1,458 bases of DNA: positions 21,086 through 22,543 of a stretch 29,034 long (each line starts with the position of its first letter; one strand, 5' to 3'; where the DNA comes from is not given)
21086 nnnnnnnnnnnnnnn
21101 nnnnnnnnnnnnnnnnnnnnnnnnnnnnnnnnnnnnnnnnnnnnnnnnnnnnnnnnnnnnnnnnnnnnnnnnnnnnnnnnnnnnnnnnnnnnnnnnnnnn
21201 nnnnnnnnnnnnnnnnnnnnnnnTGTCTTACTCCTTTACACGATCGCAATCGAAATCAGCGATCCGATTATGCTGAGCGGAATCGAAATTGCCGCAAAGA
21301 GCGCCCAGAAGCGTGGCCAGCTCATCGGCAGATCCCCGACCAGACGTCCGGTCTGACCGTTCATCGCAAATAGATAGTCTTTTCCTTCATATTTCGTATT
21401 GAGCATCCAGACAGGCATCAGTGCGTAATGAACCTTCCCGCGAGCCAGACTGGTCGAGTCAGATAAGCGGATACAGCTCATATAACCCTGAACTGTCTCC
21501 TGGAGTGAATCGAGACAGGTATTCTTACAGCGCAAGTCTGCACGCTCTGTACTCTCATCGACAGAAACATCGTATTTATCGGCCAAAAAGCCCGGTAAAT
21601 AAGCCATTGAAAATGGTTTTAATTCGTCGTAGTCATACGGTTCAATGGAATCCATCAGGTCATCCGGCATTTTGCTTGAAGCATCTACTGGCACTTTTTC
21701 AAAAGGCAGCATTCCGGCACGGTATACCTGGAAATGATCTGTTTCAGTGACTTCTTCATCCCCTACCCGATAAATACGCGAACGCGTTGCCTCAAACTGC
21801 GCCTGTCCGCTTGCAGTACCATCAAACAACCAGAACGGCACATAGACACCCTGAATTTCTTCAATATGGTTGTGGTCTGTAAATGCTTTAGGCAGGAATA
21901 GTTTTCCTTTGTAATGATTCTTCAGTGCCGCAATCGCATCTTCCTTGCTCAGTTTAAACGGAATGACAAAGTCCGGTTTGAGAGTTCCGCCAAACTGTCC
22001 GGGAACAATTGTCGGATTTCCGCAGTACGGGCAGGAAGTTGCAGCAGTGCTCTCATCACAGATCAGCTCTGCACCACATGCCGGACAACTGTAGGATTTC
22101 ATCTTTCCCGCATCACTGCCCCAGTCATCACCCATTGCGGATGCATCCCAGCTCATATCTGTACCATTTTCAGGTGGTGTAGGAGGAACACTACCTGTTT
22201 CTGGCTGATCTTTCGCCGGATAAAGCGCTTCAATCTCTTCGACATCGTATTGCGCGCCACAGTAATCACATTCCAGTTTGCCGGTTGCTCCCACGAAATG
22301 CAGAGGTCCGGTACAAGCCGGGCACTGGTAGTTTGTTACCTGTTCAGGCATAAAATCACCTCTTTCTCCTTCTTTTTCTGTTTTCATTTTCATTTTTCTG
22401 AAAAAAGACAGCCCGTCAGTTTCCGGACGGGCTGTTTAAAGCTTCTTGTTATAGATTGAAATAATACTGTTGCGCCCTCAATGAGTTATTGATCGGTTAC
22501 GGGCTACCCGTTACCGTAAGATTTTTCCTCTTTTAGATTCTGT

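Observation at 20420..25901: Five-gene membrane-associated cluster (SPFH-4xZnR / ZnR-repeat-ZnR / lipoprotein / 2xZnR-TM / TPM) resembling the PspA partners YdjGHI, without PspA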

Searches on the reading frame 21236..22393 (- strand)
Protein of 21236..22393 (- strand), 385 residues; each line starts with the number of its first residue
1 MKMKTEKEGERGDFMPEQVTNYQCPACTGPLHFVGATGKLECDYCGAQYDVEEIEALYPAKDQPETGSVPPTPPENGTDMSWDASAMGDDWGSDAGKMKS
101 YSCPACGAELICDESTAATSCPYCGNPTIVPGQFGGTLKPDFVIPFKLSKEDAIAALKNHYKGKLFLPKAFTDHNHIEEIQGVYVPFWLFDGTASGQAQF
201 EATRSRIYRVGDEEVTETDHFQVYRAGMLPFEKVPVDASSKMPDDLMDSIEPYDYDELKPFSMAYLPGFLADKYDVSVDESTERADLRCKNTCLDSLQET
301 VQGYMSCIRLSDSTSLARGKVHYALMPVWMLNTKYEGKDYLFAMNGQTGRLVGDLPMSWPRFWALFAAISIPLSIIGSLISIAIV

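Call 3: search_protein_families(library=pfam, proteins=[window:21236-22393:-], max_evalue=0.01)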
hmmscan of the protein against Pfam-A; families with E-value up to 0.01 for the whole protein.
window:21236-22393:- (385 aa): 3 families
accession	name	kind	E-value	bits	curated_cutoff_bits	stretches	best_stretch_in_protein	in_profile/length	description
PF03966.22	Trm112p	-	3.6e-05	24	22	1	24-52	10-38/40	Trm112p-like protein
PF12773.13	DZR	-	0.0039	17.8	27.3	0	101-129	13-35/45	Double zinc ribbon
PF08271.17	Zn_Ribbon_TF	-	0.0062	16.5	29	0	101-125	1-26/43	TFIIB zinc-binding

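Call 4: search_protein_families(library=ncbifam, proteins=[window:21236-22393:-], max_evalue=0.01)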
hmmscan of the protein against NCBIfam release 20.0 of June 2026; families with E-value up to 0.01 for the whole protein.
window:21236-22393:- (385 aa): 6 families
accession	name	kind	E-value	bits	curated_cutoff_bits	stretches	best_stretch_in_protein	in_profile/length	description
NF003058.0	PRK03976.1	equivalog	9.2e-05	22.3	87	0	97-126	33-62/91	50S ribosomal protein L37ae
TIGR00595.1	priA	equivalog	0.00078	18.1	230.35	0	22-50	226-254/509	replication restart helicase PriA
TIGR00280.1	eL43_euk_arch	equivalog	0.0011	19.3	95.8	0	98-126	34-62/92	50S ribosomal protein L37Ae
NF011452.0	PRK14873.1-2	equivalog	0.0042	15.3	980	1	23-109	432-469/708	primosomal protein N'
NF001607.0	PRK00398.1-4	equivalog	0.0077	15.9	89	0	101-126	10-36/53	DNA-directed RNA polymerase subunit P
NF011481.0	PRK14890.1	equivalog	0.008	16.2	61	0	97-130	6-39/61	putative Zn-ribbon RNA-binding protein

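Call 6: search_protein_families(library=padloc, proteins=[window:21236-22393:-], max_evalue=0.01)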
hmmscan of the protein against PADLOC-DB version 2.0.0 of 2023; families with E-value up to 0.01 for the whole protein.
window:21236-22393:- (385 aa): 1 family
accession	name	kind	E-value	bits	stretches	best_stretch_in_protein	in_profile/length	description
PDLC05059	PDC-S64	-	0.00055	17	0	13-50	191-228/339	-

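Call 10: find_encoding_contigs(protein=window:21236-22393:-, flank=10000, max_places=6)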
Protein window:21236-22393:- (385 aa): no gene with exactly this product is on record in the collection.

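Call 11: find_homologous_proteins(query=window:21236-22393:-)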
Query window:21236-22393:- (385 aa): 7998 proteins with E <= 0.001 among 8000 candidates; the best 120 are listed.
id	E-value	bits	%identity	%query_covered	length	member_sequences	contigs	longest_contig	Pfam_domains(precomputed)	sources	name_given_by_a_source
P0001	7.4e-259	876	100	96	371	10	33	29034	-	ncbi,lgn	ncbi:MAG: hypothetical protein ACI32F_07395 [Allobaculum sp.]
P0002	8.3e-192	656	73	96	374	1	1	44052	PF03966.23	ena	-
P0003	5.4e-189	646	73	96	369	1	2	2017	-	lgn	-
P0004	2.1e-186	638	71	96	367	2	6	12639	PF03966.23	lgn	-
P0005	2.0e-185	635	70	96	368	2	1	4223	-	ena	-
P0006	2.0e-184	631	71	96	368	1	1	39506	PF03966.23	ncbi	-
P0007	2.8e-184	631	70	95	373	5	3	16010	-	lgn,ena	-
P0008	4.1e-184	630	70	95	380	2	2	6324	-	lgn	-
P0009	1.2e-183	629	70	96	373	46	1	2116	-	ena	-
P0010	1.3e-183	629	70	95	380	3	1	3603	-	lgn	-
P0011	7.7e-183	626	71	96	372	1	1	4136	-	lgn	-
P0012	1.2e-182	625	69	96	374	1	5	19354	PF03966.23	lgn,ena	-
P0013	1.8e-182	625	69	95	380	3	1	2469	-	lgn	-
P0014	1.9e-182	625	69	96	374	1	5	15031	PF03966.23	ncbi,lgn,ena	-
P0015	5.2e-182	623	70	96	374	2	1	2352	PF03966.23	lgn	-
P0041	1.8e-180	618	67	96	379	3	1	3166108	PF03966.23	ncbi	ncbi:TFIIB-type zinc ribbon-containing protein [Dysosmobacter sp. Phy]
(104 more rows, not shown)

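Call 12: find_encoding_contigs(protein=P0041, flank=10000, max_places=3)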
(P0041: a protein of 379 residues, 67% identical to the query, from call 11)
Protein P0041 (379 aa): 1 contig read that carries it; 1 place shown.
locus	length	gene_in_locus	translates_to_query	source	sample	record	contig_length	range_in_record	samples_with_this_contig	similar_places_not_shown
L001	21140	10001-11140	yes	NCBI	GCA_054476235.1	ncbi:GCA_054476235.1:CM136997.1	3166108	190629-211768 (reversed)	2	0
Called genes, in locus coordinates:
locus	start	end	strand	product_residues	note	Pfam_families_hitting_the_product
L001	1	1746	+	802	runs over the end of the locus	PF13620:CarboxypepD_reg (weak), PF17802:SpaA, PF00395:SLH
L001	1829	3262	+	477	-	PF13421:Band_7_1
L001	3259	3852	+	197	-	-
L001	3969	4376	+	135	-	-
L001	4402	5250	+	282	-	PF14471:DUF4428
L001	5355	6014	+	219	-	PF05154:TM2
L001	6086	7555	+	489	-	-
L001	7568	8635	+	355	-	PF16729:DUF5067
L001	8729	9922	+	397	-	-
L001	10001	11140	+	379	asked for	PF03966:Trm112p (faint)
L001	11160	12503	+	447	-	PF04536:TPM_phosphatase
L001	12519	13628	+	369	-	-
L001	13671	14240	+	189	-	PF22043:DUF6935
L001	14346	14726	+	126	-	-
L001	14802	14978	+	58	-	PF14205:Cys_rich_KTR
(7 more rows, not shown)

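Call 13: find_encoding_contigs(protein=P0001, flank=10000, max_places=6)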
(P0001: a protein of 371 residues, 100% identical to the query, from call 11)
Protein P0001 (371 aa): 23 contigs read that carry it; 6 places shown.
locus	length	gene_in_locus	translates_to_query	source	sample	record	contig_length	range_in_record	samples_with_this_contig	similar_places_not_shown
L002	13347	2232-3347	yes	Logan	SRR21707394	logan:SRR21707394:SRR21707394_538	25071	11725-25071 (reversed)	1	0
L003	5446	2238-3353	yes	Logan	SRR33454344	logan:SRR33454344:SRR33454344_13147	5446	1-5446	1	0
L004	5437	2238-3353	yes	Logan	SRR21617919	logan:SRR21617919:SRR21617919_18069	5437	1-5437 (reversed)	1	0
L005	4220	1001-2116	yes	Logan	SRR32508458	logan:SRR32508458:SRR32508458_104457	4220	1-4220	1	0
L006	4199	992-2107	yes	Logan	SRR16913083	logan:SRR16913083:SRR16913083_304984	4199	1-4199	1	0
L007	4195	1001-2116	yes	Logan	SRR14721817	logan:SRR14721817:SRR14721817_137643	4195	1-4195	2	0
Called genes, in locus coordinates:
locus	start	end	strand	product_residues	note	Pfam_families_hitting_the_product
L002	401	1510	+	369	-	PF14471:DUF4428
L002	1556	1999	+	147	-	-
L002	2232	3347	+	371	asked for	-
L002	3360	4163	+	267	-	PF04536:TPM_phosphatase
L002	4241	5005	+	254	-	PF00702:Hydrolase, PF13419:HAD_2, PF13242:Hydrolase_like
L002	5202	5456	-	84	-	-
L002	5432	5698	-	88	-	-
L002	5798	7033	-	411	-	PF14199:DUF4317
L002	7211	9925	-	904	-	PF13089:PP_kinase_N, PF02503:PP_kinase, PF17941:PP_kinase_C_1, PF13091:PLDc_2 (weak), PF09565:RE_NgoFVII (faint), PF13090:PP_kinase_C, PF13091:PLDc_2 (weak)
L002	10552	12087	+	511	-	PF13396:PLDc_N, PF13091:PLDc_2, PF00614:PLDc (weak), PF13091:PLDc_2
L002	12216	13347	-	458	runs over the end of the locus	PF00206:Lyase_1, PF10415:FumaraseC_C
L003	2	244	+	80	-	?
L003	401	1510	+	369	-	PF14471:DUF4428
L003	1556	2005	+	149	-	-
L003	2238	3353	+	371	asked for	-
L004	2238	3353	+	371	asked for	-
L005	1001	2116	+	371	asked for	-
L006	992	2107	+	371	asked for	-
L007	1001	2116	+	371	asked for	-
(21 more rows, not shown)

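Call 16: find_related_loci(query=A1, collection=genome_contigs, flank=10000)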
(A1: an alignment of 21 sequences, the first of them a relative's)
Query A1 (371 aa) in genome_contigs; peptide patterns used: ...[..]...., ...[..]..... (x = any residue, [..] = any of these).
599 stretches matched a pattern (row limit reached: there are more); 574 encode a relative of the query (tblastn E <= 1e-3); the best 80 are kept; 80 distinct loci.
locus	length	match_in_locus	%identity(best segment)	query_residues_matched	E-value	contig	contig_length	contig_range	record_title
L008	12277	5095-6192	70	1-366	0e+0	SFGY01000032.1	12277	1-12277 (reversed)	MAG: Clostridiales bacterium isolate W0P9.013 Contig1824, whole genome shotgun sequence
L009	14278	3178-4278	71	1-368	0e+0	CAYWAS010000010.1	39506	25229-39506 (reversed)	MAG TPA_asm: uncultured Oscillibacter sp. isolate SRP350583_co1_39 genome assembly, contig: NODE_1517_length_39506_cov_5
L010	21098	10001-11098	70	1-366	0e+0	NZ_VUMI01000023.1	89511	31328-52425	Eisenbergiella porci strain WCA-389-WT-23B seq23, whole genome shotgun sequence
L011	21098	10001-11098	70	1-366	0e+0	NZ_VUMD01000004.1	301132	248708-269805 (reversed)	Clostridium porci strain WCA-389-WT-23D1 seq4, whole genome shotgun sequence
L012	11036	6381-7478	70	1-366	0e+0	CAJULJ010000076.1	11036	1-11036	MAG TPA_asm: uncultured Oscillospiraceae bacterium isolate MGBC143610 genome assembly, contig: MGBC143610.76, whole geno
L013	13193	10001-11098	70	1-366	0e+0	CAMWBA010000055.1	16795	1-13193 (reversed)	MAG TPA_asm: uncultured Firmicutes bacterium isolate SRR14862901_bin.1_metawrap_v1.3_MAG genome assembly, contig: NODE.1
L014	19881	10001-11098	70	1-366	0e+0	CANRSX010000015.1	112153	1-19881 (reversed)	MAG TPA_asm: uncultured Roseburia sp. isolate SRR15510239_bin.50_metawrap_v1.3_MAG genome assembly, contig: NODE.123_len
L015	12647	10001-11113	70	1-370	0e+0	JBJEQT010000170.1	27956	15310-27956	MAG: Oscillospiraceae bacterium isolate LOHA43_bin.028 NODE_792_length_27956_cov_7.037633, whole genome shotgun sequence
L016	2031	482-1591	71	1-366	0e+0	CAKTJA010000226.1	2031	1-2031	MAG: uncultured Oscillospiraceae bacterium isolate REFINED_METABAT215_TOP10_CONTIGS_1500_ASSEMBLY_K77_MERGED__Hadza_PheC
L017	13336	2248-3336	69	1-364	0e+0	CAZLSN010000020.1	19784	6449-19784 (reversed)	MAG TPA_asm: uncultured Oscillospiraceae bacterium isolate SRP350583_co2_329 genome assembly, contig: NODE_3868_length_1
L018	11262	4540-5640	69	1-368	6e-180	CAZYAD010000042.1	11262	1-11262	MAG TPA_asm: uncultured Oscillospiraceae bacterium isolate SRP350583_co2_537 genome assembly, contig: NODE_8700_length_1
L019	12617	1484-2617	66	1-371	2e-178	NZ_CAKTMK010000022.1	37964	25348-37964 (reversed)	MAG: uncultured Oscillibacter sp. isolate REFINED_METABAT215_TOP10_CONTIGS_1500_ASSEMBLY_K77_MERGED__Hadza_PheChl_Fiber-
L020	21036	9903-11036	67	1-371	4e-178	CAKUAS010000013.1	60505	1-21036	MAG: uncultured Oscillospiraceae bacterium isolate REFINED_METABAT215_TOP10_CONTIGS_1500_ASSEMBLY_K77_MERGED__Hadza_MoBi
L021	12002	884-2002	68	1-365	3e-178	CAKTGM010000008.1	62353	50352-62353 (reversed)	MAG: uncultured Oscillospiraceae bacterium isolate REFINED_METABAT215_TOP10_CONTIGS_1500_ASSEMBLY_K77_MERGED__Hadza_MoBi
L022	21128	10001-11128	66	1-371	7e-178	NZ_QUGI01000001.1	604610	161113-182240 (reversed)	Pseudoflavonifractor sp. AF19-9AC AF19-9AC.Scaf1, whole genome shotgun sequence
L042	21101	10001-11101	67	1-366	8e-173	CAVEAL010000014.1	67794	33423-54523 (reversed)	bacterium isolate G02621-L1_cleanbin_000002 genome assembly, contig: Spades_G02621-L1_contig_134, whole genome shotgun s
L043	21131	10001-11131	65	1-370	2e-172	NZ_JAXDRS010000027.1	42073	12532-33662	MAG: Evtepia sp. isolate SUG2888 k141_248328, whole genome shotgun sequence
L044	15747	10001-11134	65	1-370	4e-172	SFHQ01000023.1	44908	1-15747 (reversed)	MAG: Clostridiales bacterium isolate W1P12.009 Contig335, whole genome shotgun sequence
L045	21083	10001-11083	68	1-360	2e-171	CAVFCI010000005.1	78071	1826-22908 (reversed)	Hallerella sp. isolate G02648-L1_cleanbin_000011 genome assembly, contig: Spades_G02648-L1_contig_110, whole genome shot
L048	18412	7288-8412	65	1-368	3e-171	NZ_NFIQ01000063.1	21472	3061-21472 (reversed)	Flavonifractor sp. An306 An306_contig_63, whole genome shotgun sequence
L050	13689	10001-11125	64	1-368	8e-171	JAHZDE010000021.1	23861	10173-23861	MAG: Clostridiales bacterium isolate HRGM_Genome_2450 HRGM_Genome_2450_21, whole genome shotgun sequence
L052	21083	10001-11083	68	1-360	1e-170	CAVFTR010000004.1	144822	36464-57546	bacterium isolate G02651-L1_cleanbin_000005 genome assembly, contig: Spades_G02651-L1_contig_34, whole genome shotgun se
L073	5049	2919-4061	65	4-370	8e-170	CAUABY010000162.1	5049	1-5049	MAG TPA_asm: uncultured Eubacteriales bacterium isolate ERR9762711_bin.29_MetaWRAP_v1.3_MAG genome assembly, contig: ERZ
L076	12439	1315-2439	64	1-366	8e-166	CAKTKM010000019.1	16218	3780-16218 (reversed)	MAG: uncultured Oscillospiraceae bacterium isolate REFINED_METABAT215_TOP10_CONTIGS_1500_ASSEMBLY_K77_MERGED__Hadza_MoBi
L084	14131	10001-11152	62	1-371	7e-164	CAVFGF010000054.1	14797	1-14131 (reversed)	Alistipes onderdonkii isolate H07606-L1_cleanbin_000034 genome assembly, contig: Spades_H07606-L1_contig_3195, whole gen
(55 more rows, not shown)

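Call 23: predict_structure(alignment_id=A1)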
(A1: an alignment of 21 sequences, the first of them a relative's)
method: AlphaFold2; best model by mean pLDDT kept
length: 371 residues; sequences in the alignment: 21
mean_pLDDT: 58.0   pTM: 0.45
mean pLDDT of the five models: 58.0, 57.0, 55.6, 52.1, 51.3
residues with pLDDT >= 90: 29; 70-90: 71; 50-70: 133; < 50: 138
segments of 3 or more residues with pLDDT < 50: 1-6, 45-84, 100-104, 116-124, 151-154, 219-262, 339-345, 349-371
pLDDT, mean of each block of 10 residues (from residue 1): 48 65 69 74 49 27 27 34 53 56 55 54 54 73 67 53 66 66 91 90 92 69 31 27 28 38 60 75 83 90 72 66 62 58 47 38 40 43
secondary structure, 60 per line:
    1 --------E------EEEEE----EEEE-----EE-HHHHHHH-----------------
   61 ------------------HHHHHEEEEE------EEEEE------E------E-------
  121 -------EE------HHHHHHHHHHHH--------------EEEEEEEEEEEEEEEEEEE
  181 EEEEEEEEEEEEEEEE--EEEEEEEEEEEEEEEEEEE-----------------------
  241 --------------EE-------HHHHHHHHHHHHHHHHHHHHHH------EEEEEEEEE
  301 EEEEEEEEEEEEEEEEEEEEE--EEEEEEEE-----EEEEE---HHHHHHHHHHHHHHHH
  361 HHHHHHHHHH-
elements in order: E16-20 E25-28 H37-43 H79-83 E84-88 E95-99 H136-147 E162-196 E199-217 H264-285 E292-321 E324-331 E337-341 H345-370

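Call 31: search_protein_families(library=pfam, proteins=[L043:12486-13646:+, L073:1757-2836:+, L084:13287-13853:+, L042:7349-7849:+, L011:3128-3535:+, L048:3425-4897:+, L050:4282-4965:+, L011:15325-16341:+, L048:389-1354:+, L020:6844-7500:+], max_evalue=0.01)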
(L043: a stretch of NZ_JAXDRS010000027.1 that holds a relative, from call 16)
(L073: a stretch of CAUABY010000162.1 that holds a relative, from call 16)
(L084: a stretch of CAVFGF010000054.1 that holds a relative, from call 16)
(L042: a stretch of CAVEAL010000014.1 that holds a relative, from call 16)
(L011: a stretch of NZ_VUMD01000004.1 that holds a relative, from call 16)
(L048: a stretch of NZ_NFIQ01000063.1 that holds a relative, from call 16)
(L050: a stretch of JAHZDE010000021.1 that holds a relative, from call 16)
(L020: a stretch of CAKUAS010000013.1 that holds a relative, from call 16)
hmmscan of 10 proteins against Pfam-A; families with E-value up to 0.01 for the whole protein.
L043:12486-13646:+ (386 aa): 0 families

L073:1757-2836:+ (359 aa): 1 family
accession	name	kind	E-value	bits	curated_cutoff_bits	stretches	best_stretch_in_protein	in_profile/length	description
PF16729.10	DUF5067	-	9.6e-17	61.5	27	1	29-135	17-123/126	Domain of unknown function (DUF5067)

L084:13287-13853:+ (188 aa): 1 family
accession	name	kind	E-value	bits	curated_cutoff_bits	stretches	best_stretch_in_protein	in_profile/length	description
PF22043.2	DUF6935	-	2.7e-62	209.9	27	1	32-181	1-157/158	Domain of unknown function (DUF6935)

L042:7349-7849:+ (166 aa): 0 families

L011:3128-3535:+ (135 aa): 0 families

L048:3425-4897:+ (490 aa): 0 families

L050:4282-4965:+ (227 aa): 1 family
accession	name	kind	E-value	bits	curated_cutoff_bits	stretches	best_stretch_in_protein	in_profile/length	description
PF01987.23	AIM24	-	8.2e-72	241.6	25.7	1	4-210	1-205/205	Mitochondrial biogenesis AIM24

L011:15325-16341:+ (338 aa): 0 families

L048:389-1354:+ (321 aa): 0 families

L020:6844-7500:+ (218 aa): 1 family
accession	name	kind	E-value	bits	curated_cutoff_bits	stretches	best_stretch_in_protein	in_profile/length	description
PF05154.21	TM2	-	1.5e-16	60.7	27.9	1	154-200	4-51/51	TM2 domain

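Call 32: search_protein_families(library=pfam, proteins=[L044:1534-3126:+, L052:1351-2703:-, L013:8436-9413:+, L048:11623-12012:+, L011:6887-7486:+, L014:9423-9968:+, L076:718-1278:+, L045:5081-5470:+, L045:3200-4909:-, L084:4889-5254:+], max_evalue=0.01)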
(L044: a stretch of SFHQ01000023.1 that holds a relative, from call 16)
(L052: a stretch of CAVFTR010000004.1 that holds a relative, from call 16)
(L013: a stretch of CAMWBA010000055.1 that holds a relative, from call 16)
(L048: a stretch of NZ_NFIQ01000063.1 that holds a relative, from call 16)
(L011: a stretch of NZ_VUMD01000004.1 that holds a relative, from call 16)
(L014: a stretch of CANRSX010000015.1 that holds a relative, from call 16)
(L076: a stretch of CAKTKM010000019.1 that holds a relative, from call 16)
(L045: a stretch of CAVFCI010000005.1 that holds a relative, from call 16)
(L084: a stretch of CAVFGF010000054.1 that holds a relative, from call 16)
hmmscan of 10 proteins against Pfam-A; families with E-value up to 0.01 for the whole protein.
L044:1534-3126:+ (530 aa): 3 families
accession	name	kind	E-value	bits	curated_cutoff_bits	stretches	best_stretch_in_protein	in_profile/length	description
PF00196.25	GerE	-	1.2e-12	47.6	23.5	1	458-505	3-50/57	Bacterial regulatory proteins, luxR family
PF08281.18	Sigma70_r4_2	-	0.0032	17.5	25.7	1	463-491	17-45/54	Sigma-70, region 4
PF13384.12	HTH_23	-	0.0057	16.9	24.6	0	465-490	10-35/50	Homeodomain-like domain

L052:1351-2703:- (450 aa): 2 families
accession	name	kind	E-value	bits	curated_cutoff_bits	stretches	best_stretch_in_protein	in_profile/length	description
PF13416.11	SBP_bac_8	-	2.7e-18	67.2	27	1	57-367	2-267/279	Bacterial extracellular solute-binding protein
PF01547.30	SBP_bac_1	-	6.7e-09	36.6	26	1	51-347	7-304/307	Bacterial extracellular solute-binding protein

L013:8436-9413:+ (325 aa): 2 families
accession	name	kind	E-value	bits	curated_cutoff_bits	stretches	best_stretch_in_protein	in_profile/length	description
PF01368.27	DHH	-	1.2e-10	42.2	28.1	1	19-161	1-124/125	DHH family, N-terminal domain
PF02272.25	DHHA1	-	3.8e-10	40.6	25.9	1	236-303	18-86/102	DHHA1 domain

L048:11623-12012:+ (129 aa): 0 families

L011:6887-7486:+ (199 aa): 0 families

L014:9423-9968:+ (181 aa): 2 families
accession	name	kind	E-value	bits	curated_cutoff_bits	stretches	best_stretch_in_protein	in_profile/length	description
PF24463.1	DUF7577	-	0.0035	17.4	28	1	152-163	1-12/27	Domain of unknown function (DUF7577)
PF13248.11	Zn_ribbon_3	-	0.0045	16.8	27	0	152-180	1-26/26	zinc-ribbon domain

L076:718-1278:+ (186 aa): 3 families
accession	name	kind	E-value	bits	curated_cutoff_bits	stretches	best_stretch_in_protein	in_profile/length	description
PF18936.5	DUF5684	-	2.3e-22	79.9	27.4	1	46-123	1-80/81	Family of unknown function (DUF5684)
PF13240.11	Zn_Ribbon_1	-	0.0033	17.6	25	0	165-186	1-23/23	zinc-ribbon domain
PF12773.13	DZR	-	0.0043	17.6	27.3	1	164-183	25-45/45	Double zinc ribbon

L045:5081-5470:+ (129 aa): 0 families

L045:3200-4909:- (569 aa): 1 family
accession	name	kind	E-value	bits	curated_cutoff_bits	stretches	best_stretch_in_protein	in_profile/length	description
PF16927.11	HisKA_7TM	-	4.8e-09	36.8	28.6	1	56-230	8-188/224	N-terminal 7TM region of histidine kinase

L084:4889-5254:+ (121 aa): 2 families
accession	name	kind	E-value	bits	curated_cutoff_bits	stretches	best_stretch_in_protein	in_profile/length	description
PF13240.11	Zn_Ribbon_1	-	0.00015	21.9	25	1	90-110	1-21/23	zinc-ribbon domain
PF18912.6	DZR_2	-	0.0088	16.3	27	1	68-112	3-46/56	Double zinc ribbon domain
